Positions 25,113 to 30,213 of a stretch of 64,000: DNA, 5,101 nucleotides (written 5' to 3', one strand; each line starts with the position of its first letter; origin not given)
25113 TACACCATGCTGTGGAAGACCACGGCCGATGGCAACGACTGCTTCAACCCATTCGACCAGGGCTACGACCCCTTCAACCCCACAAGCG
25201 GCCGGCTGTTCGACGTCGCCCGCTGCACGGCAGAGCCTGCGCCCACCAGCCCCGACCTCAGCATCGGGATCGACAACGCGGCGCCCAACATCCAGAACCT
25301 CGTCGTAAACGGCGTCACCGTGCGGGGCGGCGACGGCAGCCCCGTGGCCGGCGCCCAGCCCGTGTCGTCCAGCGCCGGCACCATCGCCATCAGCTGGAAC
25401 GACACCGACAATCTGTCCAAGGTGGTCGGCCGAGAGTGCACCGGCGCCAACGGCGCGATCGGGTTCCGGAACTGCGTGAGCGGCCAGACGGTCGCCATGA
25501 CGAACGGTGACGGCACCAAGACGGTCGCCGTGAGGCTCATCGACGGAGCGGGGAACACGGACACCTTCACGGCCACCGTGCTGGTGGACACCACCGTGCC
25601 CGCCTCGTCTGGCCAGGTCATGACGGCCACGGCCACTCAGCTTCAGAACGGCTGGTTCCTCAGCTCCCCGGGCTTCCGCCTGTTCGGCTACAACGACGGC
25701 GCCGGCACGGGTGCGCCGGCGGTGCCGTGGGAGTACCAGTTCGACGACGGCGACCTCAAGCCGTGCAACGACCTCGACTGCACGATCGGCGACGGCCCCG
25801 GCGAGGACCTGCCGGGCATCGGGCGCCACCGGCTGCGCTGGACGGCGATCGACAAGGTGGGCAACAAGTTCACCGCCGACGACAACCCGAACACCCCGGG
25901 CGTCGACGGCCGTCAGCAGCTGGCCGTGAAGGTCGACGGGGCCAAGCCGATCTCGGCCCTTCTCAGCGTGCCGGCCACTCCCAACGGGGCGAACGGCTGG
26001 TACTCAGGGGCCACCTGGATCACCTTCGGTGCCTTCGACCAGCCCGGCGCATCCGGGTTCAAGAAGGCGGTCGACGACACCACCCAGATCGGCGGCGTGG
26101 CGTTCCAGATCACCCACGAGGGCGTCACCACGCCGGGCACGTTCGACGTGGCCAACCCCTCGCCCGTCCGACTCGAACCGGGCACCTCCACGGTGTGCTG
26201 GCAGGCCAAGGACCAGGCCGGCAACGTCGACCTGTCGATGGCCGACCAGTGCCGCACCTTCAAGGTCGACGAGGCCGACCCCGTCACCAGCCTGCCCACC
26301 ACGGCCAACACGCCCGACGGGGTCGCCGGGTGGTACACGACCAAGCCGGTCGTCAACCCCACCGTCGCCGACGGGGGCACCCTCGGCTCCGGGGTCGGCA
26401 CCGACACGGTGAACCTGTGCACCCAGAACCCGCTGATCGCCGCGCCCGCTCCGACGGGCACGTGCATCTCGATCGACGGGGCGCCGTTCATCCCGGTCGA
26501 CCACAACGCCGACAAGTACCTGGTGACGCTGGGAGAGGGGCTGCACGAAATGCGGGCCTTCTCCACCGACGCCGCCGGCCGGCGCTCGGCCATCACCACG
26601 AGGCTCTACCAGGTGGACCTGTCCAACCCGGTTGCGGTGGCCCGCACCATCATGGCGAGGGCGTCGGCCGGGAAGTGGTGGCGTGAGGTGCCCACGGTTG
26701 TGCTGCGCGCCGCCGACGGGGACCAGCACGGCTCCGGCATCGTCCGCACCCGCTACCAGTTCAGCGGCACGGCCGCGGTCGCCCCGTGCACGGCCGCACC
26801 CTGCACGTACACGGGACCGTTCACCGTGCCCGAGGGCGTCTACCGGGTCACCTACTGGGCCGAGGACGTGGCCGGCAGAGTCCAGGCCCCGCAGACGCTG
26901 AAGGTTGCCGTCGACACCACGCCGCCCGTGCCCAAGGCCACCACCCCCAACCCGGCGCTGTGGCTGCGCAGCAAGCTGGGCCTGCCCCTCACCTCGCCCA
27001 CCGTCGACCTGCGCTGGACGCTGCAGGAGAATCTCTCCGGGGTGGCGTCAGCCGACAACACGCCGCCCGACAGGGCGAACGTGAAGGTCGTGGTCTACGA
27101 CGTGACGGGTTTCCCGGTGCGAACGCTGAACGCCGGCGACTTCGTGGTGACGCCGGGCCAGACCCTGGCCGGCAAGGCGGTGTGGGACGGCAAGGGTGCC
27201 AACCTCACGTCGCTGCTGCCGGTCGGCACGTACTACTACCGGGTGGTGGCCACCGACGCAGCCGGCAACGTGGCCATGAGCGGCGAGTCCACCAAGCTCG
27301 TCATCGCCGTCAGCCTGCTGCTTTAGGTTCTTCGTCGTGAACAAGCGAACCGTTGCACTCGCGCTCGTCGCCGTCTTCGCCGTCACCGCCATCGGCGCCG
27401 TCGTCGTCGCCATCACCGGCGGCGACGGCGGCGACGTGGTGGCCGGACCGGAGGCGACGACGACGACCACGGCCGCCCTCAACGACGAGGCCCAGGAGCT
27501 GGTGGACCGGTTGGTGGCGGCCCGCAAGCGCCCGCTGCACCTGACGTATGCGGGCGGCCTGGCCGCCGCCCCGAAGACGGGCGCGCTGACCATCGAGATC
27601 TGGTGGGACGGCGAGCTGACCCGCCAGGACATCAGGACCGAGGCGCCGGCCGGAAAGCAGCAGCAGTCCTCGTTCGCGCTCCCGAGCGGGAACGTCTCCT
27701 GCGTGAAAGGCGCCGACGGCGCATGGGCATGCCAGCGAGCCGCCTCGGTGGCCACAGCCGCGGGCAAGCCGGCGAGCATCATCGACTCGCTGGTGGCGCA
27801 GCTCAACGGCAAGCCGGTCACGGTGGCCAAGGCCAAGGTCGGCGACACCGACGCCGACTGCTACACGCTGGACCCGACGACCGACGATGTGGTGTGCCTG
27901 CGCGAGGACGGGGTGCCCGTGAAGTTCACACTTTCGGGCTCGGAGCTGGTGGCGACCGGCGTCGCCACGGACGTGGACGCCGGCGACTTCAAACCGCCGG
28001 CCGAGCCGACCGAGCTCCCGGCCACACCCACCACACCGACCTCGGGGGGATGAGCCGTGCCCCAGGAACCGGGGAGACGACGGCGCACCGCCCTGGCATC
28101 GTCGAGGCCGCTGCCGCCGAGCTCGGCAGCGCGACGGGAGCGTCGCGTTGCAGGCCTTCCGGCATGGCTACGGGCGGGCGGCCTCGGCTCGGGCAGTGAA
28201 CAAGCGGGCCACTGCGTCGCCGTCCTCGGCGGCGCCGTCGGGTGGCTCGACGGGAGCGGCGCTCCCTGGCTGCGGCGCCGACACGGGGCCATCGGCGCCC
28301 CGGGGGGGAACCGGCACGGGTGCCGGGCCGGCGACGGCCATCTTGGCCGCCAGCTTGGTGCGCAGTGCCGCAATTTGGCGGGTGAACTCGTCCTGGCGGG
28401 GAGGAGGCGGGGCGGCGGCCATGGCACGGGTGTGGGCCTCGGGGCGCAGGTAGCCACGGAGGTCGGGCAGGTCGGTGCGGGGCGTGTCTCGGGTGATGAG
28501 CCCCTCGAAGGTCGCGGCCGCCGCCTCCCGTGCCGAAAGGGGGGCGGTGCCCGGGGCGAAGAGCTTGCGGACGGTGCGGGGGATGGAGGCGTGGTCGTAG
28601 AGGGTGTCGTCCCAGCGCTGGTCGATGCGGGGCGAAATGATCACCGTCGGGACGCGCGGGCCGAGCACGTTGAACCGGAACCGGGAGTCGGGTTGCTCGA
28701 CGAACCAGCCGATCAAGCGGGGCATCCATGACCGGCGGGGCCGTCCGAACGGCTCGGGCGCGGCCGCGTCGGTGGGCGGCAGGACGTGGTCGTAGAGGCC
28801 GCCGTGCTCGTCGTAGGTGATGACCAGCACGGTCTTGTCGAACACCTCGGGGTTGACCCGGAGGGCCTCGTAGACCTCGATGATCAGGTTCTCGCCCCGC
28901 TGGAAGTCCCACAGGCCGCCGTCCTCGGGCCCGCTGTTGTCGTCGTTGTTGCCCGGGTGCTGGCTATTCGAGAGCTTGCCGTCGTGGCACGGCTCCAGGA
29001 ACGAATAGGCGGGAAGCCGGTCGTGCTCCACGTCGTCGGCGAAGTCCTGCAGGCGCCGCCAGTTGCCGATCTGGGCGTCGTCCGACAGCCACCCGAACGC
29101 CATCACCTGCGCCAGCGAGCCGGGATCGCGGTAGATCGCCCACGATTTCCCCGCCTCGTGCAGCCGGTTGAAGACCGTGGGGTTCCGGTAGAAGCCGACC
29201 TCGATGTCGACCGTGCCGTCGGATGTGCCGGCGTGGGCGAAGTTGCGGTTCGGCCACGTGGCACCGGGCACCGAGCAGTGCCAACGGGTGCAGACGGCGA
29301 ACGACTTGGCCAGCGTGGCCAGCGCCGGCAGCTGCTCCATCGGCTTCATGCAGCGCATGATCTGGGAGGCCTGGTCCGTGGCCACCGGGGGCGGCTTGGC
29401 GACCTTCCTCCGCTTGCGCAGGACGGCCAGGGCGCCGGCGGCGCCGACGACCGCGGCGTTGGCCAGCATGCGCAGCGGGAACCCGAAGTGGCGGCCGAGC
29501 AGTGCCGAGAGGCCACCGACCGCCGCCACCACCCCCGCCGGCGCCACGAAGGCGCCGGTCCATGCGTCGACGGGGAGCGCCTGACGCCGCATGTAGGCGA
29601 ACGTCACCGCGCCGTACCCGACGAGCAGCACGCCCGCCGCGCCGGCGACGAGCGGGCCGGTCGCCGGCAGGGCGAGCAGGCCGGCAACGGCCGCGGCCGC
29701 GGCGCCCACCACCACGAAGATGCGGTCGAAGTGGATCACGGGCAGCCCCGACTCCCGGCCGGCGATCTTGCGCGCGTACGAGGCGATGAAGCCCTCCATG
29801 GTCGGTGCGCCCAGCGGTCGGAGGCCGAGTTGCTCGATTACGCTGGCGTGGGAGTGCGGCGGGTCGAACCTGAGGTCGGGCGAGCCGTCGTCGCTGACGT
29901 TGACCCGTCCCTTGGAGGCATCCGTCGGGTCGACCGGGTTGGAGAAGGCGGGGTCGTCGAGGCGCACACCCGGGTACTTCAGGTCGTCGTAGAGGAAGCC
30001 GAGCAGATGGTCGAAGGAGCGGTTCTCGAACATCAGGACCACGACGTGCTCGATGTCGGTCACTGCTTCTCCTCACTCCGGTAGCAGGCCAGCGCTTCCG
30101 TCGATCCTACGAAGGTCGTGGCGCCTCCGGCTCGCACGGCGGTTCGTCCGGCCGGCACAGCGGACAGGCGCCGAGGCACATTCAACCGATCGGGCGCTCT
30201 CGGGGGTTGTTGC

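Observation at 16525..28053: Three-gene envelope operon built around a 3187-aa protein with no recognisable catalytic domain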

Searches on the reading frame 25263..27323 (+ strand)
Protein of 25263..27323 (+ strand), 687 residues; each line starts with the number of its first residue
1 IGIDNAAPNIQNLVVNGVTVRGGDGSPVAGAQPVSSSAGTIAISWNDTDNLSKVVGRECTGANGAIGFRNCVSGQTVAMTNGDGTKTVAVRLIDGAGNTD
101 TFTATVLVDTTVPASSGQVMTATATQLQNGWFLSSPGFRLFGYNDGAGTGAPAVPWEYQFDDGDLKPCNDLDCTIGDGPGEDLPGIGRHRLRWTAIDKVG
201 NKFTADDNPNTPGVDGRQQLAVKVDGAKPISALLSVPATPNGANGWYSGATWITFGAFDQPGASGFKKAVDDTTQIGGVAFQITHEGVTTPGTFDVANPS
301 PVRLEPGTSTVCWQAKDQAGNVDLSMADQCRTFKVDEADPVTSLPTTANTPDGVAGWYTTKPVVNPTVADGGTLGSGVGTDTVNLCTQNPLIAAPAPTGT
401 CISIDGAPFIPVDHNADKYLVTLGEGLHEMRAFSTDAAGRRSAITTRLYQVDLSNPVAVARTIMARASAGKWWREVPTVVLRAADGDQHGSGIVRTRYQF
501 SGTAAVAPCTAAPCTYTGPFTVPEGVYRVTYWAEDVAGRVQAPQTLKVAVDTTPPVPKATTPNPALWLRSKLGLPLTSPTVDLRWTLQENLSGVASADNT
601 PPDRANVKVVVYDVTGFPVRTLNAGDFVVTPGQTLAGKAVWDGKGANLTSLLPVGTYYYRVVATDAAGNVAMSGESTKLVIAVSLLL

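Call 27: search_protein_families(library=pfam, proteins=[window:25263-27323:+], max_evalue=10)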
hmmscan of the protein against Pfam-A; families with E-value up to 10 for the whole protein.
window:25263-27323:+ (687 aa): 5 families
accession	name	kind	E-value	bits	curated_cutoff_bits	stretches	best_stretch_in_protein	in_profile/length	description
PF19077.6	Big_13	-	3.8e-11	43.8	27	3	510-552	60-102/102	Bacterial Ig-like domain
PF02494.22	HYR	-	0.00049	20.8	21.7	0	635-674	37-75/81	HYR domain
PF13585.12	CHU_C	-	0.19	12.3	27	1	638-663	48-72/86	CHU_C Type IX secretion signal domain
PF16656.11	Pur_ac_phosph_N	-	0.43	11.6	30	1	646-665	63-82/93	Purple acid Phosphatase, N-terminal domain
PF12245.14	Big_3_2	-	1.6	9.3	23.3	0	83-109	94-121/122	Bacterial Ig-like domain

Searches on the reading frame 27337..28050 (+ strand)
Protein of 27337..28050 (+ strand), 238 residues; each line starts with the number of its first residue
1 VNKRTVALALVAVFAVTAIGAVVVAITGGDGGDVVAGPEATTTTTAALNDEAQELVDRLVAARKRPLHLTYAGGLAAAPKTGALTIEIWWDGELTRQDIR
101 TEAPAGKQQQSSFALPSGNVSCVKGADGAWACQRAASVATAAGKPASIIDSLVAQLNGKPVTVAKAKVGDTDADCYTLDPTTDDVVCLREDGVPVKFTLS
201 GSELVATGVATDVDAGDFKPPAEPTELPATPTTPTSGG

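Call 6: search_protein_families(library=pfam, proteins=[window:27337-28050:+], max_evalue=1)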
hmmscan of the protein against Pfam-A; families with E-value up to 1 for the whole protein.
window:27337-28050:+ (238 aa): 1 family
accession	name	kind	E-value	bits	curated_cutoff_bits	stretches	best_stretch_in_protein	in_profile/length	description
PF19299.5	DUF5914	-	0.14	12.2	27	1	5-67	82-144/185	Domain of unknown function (DUF5914)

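Call 7: search_protein_families(library=ncbifam, proteins=[window:27337-28050:+], max_evalue=1)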
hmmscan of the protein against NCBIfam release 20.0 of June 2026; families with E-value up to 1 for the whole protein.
window:27337-28050:+ (238 aa): 1 family
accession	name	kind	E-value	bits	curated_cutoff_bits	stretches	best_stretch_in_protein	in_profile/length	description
NF012180.1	tet_MFS_43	exception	0.42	9.6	999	1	10-59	369-418/484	tetracycline efflux MFS transporter Tet(43)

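Call 29: find_homologous_proteins(query=window:27337-28050:+, max_evalue=0.001)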
Query window:27337-28050:+ (238 aa): 17 proteins with E <= 0.001 among 7329 candidates.
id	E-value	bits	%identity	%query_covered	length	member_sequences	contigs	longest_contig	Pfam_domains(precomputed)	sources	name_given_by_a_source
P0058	1.2e-146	504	100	100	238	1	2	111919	-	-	-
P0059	7.6e-132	456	89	100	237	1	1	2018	-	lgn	-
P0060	3.7e-129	447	89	100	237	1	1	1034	-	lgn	-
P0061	1.3e-127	442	88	100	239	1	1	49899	-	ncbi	-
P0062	1.7e-108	380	75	94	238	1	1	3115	-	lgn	-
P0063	3.9e-105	369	74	100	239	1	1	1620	-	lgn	-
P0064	7.9e-93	328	66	96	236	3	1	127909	-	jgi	-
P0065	2.7e-85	304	61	100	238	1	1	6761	-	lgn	-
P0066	8.7e-83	295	64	83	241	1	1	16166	-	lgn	-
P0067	5.2e-81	290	61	92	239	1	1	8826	-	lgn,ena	-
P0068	1.9e-79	285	63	83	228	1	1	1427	-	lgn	-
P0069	1.4e-76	275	62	79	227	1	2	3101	-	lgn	-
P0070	1.8e-73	265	56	89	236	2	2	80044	-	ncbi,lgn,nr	ncbi:MAG TPA: hypothetical protein VHM89_14540 [Acidimicrobiales bacterium]|nr:hypothetical protein 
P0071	6.4e-71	257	53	100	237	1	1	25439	-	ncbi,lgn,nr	ncbi:MAG TPA: hypothetical protein VFJ85_00295 [Acidimicrobiales bacterium]|nr:hypothetical protein 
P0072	1.0e-66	243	53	92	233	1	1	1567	-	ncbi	-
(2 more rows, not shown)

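Call 44: search_protein_families(library=pfam, alignment_id=A4, max_evalue=5)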
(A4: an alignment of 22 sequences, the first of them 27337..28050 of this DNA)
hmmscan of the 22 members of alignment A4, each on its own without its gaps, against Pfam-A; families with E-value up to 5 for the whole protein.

A. member 1, window:27337-28050:+ (238 aa): 1 family
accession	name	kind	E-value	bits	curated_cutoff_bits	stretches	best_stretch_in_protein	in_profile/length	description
PF19299.5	DUF5914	-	0.14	12.2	27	1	5-67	82-144/185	Domain of unknown function (DUF5914)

B. families by the number of members that match (of 22 scanned): 18 families
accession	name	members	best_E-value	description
PF21827.1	New_glue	2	0.13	New glue protein family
PF25592.1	DUF7937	1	0.0059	Domain of unknown function (DUF7937)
PF20132.4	DUF6522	1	0.0067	Family of unknown function (DUF6522)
PF21595.3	CCL2-like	1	0.016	CCL2 lectin-like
PF03380.19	DUF282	1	0.033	Caenorhabditis protein of unknown function, DUF282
PF07690.21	MFS_1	1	0.039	Major Facilitator Superfamily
PF08879.15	WRC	1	0.042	WRC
PF23976.1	DUF7302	1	0.06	Family of unknown function (DUF7302)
PF19115.5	DUF5800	1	0.082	Family of unknown function (DUF5800)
PF14371.13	DUF4412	1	0.12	Domain of unknown function (DUF4412)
PF11837.13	INV_N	1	0.12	Beta-fructofuranosidase, N-terminal domain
PF19299.5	DUF5914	1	0.14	Domain of unknown function (DUF5914)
PF18277.6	AbrB_C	1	0.18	AbrB C-terminal domain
PF08770.17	SoxZ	1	0.19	Sulphur oxidation protein SoxZ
PF08896.16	DUF1842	1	0.19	Domain of unknown function (DUF1842)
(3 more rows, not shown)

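Call 45: search_solved_structures(query=A4, max_evalue=10, show_alignments=2)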
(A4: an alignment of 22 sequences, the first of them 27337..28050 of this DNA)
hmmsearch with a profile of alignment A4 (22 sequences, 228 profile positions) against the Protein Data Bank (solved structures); distinct sequences matched with E-value up to 10: 4.
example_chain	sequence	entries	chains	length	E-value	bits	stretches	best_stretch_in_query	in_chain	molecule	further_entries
4b6x_A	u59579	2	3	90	0.21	14.2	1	175-225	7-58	AVIRULENCE PROTEIN | Avirulence protein,Avirulence protein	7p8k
8e04_A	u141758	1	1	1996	0.37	13.4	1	80-133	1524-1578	Leucine-rich repeat serine/threonine-protein kinase 1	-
8e05_A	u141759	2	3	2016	0.37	13.4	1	80-133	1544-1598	Leucine-rich repeat serine/threonine-protein kinase 1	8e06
8fac_A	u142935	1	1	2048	0.38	13.3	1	80-133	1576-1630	Leucine-rich repeat serine/threonine-protein kinase 1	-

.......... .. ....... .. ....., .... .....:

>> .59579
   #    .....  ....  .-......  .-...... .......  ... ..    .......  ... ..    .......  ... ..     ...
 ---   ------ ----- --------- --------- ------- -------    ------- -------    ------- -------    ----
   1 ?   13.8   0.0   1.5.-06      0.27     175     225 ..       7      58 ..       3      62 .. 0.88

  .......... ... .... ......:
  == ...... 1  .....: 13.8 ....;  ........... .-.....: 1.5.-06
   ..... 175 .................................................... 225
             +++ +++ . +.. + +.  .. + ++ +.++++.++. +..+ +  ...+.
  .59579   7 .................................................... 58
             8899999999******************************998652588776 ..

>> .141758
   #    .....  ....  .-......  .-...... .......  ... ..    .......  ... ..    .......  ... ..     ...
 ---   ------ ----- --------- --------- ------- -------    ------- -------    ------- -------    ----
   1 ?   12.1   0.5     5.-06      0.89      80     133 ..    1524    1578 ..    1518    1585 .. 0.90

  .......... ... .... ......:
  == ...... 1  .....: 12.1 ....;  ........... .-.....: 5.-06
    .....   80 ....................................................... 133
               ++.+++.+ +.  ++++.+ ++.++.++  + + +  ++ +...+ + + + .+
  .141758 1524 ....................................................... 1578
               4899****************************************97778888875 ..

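Call 71: find_homologous_proteins(query=A4, max_evalue=0.01)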
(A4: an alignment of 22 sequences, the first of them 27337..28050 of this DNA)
Query A4 (22 sequences) (238 aa, profile of the alignment): 18 proteins with E <= 0.01 among 8000 candidates.
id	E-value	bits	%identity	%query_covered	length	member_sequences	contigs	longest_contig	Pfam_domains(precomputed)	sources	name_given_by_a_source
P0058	1.9e-78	281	100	100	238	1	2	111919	-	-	-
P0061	4.2e-77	277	88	100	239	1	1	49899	-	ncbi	-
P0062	4.5e-77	277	75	94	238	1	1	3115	-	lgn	-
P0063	7.5e-77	276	74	100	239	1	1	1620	-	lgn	-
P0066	1.4e-76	275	64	83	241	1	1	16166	-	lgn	-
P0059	2.6e-76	274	89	100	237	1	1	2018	-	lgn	-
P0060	1.6e-75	271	89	100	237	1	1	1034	-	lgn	-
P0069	3.4e-75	270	62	79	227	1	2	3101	-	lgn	-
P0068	5.0e-74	267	63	83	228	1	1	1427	-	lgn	-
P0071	1.0e-73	266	53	100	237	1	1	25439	-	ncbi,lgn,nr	ncbi:MAG TPA: hypothetical protein VFJ85_00295 [Acidimicrobiales bacterium]|nr:hypothetical protein 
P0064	1.4e-72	262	66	96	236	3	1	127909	-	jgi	-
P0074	1.5e-69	252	55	92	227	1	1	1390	-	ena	-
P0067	4.1e-69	251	61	92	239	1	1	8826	-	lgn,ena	-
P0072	1.4e-65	239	53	92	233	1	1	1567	-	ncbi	-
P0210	7.1e-63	230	25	78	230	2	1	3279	-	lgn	-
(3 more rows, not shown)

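Call 82: search_protein_families(library=phrogs, proteins=[window:27337-28050:+], max_evalue=0.1)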
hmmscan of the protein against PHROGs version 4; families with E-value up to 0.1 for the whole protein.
window:27337-28050:+ (238 aa): 0 families

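Call 94: search_protein_families(library=padloc, proteins=[window:27337-28050:+], max_evalue=0.1)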
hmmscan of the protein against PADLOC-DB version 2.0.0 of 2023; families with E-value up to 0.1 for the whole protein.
window:27337-28050:+ (238 aa): 0 families

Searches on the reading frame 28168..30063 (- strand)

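Call 9: search_protein_families(library=pfam, proteins=[window:28168-30063:-], max_evalue=0.001)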
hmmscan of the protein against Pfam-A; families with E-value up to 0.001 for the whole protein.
window:28168-30063:- (631 aa): 1 family
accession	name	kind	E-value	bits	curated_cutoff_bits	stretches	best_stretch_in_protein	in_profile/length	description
PF04185.19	Phosphoesterase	-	5.3e-53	180.9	23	2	235-502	98-353/356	Phosphoesterase family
